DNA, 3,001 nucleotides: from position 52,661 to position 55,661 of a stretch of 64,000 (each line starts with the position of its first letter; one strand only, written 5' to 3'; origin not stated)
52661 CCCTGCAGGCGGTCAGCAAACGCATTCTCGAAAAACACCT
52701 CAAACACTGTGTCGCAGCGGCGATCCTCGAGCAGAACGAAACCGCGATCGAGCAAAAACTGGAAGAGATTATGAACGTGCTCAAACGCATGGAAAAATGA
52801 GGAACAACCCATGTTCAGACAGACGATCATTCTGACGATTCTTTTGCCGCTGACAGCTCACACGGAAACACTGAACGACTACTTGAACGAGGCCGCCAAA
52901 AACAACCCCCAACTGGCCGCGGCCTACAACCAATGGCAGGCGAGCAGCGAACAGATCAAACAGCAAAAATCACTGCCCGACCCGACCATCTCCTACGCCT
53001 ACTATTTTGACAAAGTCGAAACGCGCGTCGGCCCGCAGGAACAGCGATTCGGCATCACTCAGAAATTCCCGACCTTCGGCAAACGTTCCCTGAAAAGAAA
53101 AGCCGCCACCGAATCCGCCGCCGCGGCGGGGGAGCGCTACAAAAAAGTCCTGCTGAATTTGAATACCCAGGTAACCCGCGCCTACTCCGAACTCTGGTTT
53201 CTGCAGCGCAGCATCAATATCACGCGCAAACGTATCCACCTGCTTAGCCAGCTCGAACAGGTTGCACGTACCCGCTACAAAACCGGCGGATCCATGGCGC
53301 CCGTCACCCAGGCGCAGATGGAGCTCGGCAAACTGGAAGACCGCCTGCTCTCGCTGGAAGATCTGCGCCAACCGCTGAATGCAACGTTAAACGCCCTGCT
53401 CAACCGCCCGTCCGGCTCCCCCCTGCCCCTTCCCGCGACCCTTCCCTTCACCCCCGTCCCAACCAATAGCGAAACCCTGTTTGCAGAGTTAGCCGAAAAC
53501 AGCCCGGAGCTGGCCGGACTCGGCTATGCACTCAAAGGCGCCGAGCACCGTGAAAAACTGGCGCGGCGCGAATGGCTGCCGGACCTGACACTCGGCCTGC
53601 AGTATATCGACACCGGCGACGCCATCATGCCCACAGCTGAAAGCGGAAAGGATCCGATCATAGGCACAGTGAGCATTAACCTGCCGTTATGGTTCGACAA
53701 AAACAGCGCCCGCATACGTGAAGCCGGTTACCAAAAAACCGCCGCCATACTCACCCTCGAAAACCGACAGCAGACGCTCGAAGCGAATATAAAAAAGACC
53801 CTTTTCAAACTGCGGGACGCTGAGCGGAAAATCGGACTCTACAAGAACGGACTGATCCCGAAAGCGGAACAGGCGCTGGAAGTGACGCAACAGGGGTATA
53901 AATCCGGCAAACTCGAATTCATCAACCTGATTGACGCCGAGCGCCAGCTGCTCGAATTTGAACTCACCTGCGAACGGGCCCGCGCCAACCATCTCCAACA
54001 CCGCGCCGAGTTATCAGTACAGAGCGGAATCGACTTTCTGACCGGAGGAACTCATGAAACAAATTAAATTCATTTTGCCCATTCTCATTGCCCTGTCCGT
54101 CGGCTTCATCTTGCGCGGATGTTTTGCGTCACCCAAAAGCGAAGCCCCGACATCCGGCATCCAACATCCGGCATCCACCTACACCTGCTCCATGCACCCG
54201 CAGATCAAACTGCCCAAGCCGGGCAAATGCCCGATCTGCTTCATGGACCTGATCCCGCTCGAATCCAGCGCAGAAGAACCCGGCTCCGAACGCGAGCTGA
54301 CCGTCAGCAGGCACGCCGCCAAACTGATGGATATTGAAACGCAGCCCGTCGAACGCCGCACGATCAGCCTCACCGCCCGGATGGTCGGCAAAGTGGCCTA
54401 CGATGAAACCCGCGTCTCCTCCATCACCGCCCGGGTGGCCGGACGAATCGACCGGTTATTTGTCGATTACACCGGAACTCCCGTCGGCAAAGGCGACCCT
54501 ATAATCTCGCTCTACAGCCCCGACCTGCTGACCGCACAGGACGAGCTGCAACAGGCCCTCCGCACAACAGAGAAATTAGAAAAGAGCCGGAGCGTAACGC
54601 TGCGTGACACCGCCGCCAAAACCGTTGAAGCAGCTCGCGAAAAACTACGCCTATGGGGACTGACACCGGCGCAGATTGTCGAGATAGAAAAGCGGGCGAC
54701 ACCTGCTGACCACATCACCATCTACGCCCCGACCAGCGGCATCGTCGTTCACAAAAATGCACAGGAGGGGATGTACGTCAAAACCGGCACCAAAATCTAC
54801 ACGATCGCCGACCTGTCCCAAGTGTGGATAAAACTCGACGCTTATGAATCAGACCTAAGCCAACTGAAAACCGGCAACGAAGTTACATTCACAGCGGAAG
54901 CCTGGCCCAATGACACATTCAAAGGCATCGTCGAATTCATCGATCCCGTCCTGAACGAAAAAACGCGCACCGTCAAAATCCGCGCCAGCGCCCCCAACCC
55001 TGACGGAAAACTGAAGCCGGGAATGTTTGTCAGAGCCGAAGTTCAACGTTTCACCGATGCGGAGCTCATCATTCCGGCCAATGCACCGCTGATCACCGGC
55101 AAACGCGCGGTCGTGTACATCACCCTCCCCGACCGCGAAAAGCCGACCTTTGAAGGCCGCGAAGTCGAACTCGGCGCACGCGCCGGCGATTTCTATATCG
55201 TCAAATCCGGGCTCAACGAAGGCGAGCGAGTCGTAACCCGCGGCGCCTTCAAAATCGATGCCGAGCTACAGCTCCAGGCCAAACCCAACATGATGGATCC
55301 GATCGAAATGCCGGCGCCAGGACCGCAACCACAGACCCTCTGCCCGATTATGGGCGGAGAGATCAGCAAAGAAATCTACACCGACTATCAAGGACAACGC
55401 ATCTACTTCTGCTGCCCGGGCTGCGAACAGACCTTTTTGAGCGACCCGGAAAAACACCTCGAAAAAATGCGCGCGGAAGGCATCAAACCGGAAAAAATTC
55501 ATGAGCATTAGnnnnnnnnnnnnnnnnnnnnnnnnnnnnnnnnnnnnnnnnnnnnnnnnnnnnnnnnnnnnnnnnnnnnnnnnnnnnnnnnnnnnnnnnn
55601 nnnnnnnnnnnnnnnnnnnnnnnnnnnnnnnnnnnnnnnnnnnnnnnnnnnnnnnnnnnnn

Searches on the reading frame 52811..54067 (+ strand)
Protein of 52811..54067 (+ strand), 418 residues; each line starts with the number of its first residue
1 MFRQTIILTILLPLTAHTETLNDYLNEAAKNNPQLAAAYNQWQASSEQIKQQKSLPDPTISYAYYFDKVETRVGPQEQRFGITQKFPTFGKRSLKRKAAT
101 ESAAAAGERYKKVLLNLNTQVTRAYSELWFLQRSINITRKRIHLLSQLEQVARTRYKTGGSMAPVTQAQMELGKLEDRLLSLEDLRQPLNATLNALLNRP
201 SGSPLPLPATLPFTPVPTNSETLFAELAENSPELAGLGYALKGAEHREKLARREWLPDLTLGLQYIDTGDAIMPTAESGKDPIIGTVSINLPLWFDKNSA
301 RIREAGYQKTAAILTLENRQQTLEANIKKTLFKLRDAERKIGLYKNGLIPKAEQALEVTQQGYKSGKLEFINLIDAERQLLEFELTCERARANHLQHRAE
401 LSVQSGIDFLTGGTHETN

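Call 73: search_protein_families(library=pfam, proteins=[window:52811-54067:+], max_evalue=0.001)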
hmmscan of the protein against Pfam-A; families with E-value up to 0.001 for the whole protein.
window:52811-54067:+ (418 aa): 1 family
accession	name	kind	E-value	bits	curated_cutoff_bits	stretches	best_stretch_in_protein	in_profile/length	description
PF02321.23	OEP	-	6.5e-55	186.3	22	2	221-403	2-184/187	Outer membrane efflux protein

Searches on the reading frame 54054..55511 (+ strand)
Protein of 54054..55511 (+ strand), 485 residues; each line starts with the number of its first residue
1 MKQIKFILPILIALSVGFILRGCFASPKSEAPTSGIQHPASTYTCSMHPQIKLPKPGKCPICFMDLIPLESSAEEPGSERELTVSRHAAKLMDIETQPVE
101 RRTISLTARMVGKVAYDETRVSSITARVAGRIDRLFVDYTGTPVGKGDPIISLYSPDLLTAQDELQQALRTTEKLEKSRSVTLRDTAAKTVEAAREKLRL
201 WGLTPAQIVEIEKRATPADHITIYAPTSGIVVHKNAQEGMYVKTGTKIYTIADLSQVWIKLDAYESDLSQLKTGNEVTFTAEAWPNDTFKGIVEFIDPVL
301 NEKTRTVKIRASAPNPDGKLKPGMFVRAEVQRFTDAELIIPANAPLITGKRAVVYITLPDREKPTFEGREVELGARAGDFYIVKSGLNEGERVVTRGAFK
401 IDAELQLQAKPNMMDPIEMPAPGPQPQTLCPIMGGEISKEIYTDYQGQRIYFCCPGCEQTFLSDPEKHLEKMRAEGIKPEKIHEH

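Call 73: search_protein_families(library=pfam, proteins=[window:54054-55511:+], max_evalue=0.001)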
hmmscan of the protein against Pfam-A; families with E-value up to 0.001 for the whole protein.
window:54054-55511:+ (485 aa): 5 families
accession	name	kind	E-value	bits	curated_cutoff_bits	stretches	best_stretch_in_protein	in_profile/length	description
PF16576.10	HlyD_D23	-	1.3e-75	253.9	30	1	107-326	5-214/214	Barrel-sandwich domain of CusB or HlyD membrane-fusion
PF13437.12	HlyD_3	-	2.6e-20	73.6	22.2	1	222-323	1-106/106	HlyD family secretion protein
PF19335.5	HMBD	-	2.2e-10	40.7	23.6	1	43-68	2-27/28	Heavy metal binding domain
PF04945.19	YHS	-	6.4e-07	29.7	30.3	1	439-469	14-44/47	YHS domain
PF13533.13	Biotin_lipoyl_2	-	0.00027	21.1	29.8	0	222-251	2-31/32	Biotin-lipoyl like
